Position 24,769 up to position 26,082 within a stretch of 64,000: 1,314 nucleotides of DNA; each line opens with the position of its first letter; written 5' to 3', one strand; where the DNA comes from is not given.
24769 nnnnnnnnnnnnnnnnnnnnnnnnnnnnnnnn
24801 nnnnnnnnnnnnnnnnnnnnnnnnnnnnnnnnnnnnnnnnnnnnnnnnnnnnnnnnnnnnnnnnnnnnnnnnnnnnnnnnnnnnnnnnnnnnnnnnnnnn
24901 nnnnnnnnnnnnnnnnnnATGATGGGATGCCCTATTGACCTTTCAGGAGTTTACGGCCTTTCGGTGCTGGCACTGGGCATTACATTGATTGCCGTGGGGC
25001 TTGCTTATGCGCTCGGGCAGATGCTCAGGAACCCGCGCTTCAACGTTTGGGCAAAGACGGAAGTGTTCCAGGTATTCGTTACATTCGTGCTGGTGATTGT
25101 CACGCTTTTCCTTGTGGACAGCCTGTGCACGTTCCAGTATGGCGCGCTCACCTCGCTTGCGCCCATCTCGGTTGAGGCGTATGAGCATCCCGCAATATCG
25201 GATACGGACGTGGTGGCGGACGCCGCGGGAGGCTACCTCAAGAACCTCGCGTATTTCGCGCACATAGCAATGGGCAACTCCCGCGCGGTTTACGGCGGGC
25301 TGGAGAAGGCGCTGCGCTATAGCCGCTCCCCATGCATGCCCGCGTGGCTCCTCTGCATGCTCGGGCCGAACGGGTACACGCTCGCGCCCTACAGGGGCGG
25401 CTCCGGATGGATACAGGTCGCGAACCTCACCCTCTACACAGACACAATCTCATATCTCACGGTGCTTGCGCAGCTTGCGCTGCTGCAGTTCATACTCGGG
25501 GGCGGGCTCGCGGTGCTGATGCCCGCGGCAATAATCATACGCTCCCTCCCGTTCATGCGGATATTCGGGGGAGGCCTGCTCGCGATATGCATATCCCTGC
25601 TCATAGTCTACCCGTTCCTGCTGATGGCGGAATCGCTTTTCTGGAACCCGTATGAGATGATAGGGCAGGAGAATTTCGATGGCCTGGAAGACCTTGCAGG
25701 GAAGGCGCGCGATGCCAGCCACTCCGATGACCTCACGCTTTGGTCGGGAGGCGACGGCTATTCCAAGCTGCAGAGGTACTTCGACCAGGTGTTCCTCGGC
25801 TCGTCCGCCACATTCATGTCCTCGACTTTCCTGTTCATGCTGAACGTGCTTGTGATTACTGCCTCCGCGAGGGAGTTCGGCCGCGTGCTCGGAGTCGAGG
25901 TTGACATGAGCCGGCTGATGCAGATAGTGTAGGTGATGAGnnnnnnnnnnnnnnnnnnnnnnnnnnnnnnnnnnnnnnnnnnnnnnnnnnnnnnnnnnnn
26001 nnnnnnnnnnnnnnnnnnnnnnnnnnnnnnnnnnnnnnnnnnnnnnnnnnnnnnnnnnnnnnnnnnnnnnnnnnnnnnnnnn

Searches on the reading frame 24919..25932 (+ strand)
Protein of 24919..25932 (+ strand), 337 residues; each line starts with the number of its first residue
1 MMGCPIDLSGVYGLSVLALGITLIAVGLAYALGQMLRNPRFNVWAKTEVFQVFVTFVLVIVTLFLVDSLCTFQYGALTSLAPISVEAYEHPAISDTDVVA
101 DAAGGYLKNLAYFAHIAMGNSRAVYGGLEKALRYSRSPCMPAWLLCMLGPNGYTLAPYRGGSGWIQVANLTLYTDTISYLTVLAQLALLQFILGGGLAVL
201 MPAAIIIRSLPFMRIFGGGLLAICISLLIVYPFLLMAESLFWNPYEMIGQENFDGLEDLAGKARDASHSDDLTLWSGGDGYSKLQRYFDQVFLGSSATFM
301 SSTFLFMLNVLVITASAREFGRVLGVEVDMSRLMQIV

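Call 8: search_protein_families(library=pfam, proteins=[window:24919-25932:+], max_evalue=1)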
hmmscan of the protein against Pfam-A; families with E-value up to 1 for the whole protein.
window:24919-25932:+ (337 aa): 0 families

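Call 9: search_protein_families(library=ncbifam, proteins=[window:24919-25932:+], max_evalue=1)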
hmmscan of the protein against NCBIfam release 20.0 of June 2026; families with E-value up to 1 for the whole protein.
window:24919-25932:+ (337 aa): 0 families

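Call 64: search_protein_families(library=pfam, alignment_id=A3, max_evalue=1)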
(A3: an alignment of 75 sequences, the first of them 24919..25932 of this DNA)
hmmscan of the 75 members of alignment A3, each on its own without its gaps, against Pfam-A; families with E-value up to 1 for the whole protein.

A. member 1, window:24919-25932:+ (337 aa): 0 families

B. families by the number of members that match (of 75 scanned): 43 families (the first 25 are shown)
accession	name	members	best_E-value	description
PF18895.5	T4SS_pilin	2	0.0013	Type IV secretion system pilin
PF17761.7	DUF1016_N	1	0.00021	DUF1016 N-terminal domain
PF23067.1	MG280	1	0.00028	Uncharacterised protein MG280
PF15420.11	Abhydrolase_9_N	1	0.00029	Alpha/beta-hydrolase family N-terminus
PF20721.2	C19orf12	1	0.00074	C19orf12-like protein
PF06796.16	NapE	1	0.00083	Periplasmic nitrate reductase protein NapE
PF17557.7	Conotoxin_I2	1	0.0025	I2-superfamily conotoxins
PF00951.23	Arteri_Gl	1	0.0042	Arterivirus GL envelope glycoprotein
PF05425.18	CopD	1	0.0053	Copper resistance protein D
PF16962.11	ABC_export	1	0.0078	Putative ABC exporter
PF16078.10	2-oxogl_dehyd_N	1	0.0093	2-oxoglutarate dehydrogenase N-terminus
PF19094.5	EMC6_arch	1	0.015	EMC6-arch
PF22850.1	CATSPERD-E_C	1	0.017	CATSPERD/E C-terminal domain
PF14348.11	DUF4400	1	0.019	Domain of unknown function (DUF4400)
PF20621.3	DUF6806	1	0.019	Family of unknown function (DUF6806)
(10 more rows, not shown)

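Call 76: predict_structure(alignment_id=A3)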
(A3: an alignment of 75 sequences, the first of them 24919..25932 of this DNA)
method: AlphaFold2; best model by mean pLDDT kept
length: 337 residues; sequences in the alignment: 75
mean_pLDDT: 89.5   pTM: 0.85
mean pLDDT of the five models: 89.5, 88.0, 87.7, 87.6, 87.2
residues with pLDDT >= 90: 236; 70-90: 77; 50-70: 23; < 50: 1
segments of 3 or more residues with pLDDT < 50: none
pLDDT, mean of each block of 10 residues (from residue 1): 77 93 94 97 95 93 93 93 82 94 96 96 92 84 72 82 94 97 97 91 93 92 95 96 93 91 70 68 90 96 96 95 85 69
secondary structure, 60 per line:
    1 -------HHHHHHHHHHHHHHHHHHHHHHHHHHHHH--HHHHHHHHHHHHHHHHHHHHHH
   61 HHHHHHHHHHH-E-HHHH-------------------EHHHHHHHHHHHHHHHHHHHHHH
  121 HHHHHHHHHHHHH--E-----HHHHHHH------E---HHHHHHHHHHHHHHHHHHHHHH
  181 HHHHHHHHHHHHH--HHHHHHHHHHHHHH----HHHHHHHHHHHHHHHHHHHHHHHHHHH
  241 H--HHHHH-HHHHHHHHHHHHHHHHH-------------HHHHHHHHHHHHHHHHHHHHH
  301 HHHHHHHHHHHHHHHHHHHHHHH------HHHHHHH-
elements in order: H8-36 H39-71 H75-78 H99-133 H142-148 H159-193 H196-209 H214-241 H244-248 H250-266 H280-323 H330-336

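Call 78: fold_search(model_id=the predicted structure, library=pdb)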
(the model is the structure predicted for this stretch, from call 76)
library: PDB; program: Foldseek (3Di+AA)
matches with E <= 10: 510; with E <= 0.001: 0
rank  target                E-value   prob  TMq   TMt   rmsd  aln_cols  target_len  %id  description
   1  6z0c_B                5.7e-02  0.99  0.29  0.43  11.2       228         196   13  Structure of in silico modelled artificial Maquette-3 protein (released 2021-03-17)
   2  6z0c_C                7.1e-02  0.91  0.22  0.34  12.0       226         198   12  Structure of in silico modelled artificial Maquette-3 protein (released 2021-03-17)
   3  7p5c_A                8.5e-02  0.35  0.19  0.17  17.3       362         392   14  Cryo-EM structure of human TTYH3 in Ca2+ and GDN (released 2021-08-11)
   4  5vtl                  9.3e-02  0.25  0.12  0.17  28.7       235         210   11  Structure of metacyclic invariant surface protein , Tb427.07.360, from Trypanosoma brucei. (released 2018-08-08)
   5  6z0c_A                9.7e-02  0.89  0.22  0.34  12.1       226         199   12  Structure of in silico modelled artificial Maquette-3 protein (released 2021-03-17)
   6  5jdo_A                1.0e-01  0.33  0.14  0.18  18.2       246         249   10  T. congolense haptoglobin-haemoglobin receptor in complex with haemoglobin (released 2016-04-27)
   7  8d9o                  1.1e-01  0.94  0.27  0.39   9.5       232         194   12  De Novo Photosynthetic Reaction Center Protein in Apo-State (released 2022-09-28)
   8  8d9p                  1.7e-01  0.89  0.24  0.36  12.4       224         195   12  De Novo Photosynthetic Reaction Center Protein Equipped with Heme B and Mn(II) cations (released 2022-09-28)
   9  6z0c_D                2.1e-01  0.93  0.27  0.42  11.3       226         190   12  Structure of in silico modelled artificial Maquette-3 protein (released 2021-03-17)
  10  8gl3                  2.5e-01  0.25  0.15  0.23  20.3       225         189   11  De novo design of monomeric helical bundles for pH-controlled membrane lysis (released 2023-09-06)
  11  6wlw_1                2.6e-01  0.66  0.20  0.37  12.5       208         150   10  The Vo region of human V-ATPase in state 1 (focused refinement) (released 2020-11-11)
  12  5vju                  2.8e-01  0.69  0.23  0.34  11.7       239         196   13  De Novo Photosynthetic Reaction Center Protein Variant Equipped with His-Tyr H-bond, Heme B, and Cd(II) ions (released 2018-04-25)
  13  8qae_A                2.8e-01  0.20  0.14  0.20  19.0       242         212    9  X-ray crystal structure of a de novo designed single-chain antiparallel 6-helix alpha-helical barrel, sc-apCC-6-SLLA (released 2024-07-03)
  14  9g71_A                3.1e-01  0.14  0.16  0.14  17.2       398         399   11  Cryo-EM structure of TTYH2 in complex with lipids in GDN (released 2025-05-21)
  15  4dzv_A                3.2e-01  0.33  0.17  0.27  25.8       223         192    9  Complex of 4-alpha/beta bound to gp41-5 (released 2012-05-02)
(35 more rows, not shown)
